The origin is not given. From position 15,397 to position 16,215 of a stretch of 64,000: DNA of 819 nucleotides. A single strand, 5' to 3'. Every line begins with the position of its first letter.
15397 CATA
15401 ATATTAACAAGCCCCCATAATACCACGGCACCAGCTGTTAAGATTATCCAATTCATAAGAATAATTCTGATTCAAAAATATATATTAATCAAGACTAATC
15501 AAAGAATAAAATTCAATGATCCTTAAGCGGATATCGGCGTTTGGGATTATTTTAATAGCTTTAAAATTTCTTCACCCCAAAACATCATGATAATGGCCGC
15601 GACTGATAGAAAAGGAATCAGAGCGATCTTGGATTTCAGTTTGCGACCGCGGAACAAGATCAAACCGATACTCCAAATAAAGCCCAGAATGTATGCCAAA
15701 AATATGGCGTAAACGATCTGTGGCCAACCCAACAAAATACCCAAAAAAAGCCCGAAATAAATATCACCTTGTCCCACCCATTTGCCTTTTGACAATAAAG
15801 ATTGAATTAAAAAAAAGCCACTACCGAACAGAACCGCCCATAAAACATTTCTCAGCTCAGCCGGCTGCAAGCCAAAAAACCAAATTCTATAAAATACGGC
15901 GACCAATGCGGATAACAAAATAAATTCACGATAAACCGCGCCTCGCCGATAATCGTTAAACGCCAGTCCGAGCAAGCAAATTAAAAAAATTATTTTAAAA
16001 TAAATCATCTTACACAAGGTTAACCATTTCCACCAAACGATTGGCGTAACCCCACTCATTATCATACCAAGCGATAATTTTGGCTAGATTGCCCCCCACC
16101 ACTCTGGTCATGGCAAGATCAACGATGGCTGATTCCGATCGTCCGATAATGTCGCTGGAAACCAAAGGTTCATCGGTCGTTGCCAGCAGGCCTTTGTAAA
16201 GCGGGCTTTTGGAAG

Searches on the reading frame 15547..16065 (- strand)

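Call 58: search_protein_families(library=pfam, proteins=[window:15547-16065:-], max_evalue=0.0001)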
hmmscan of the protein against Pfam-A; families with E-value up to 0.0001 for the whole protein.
window:15547-16065:- (172 aa): 1 family
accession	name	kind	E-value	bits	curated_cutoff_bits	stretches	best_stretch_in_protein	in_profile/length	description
PF01478.23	Peptidase_A24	-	6.7e-10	39.8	26.5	1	25-133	1-104/104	Type IV leader peptidase family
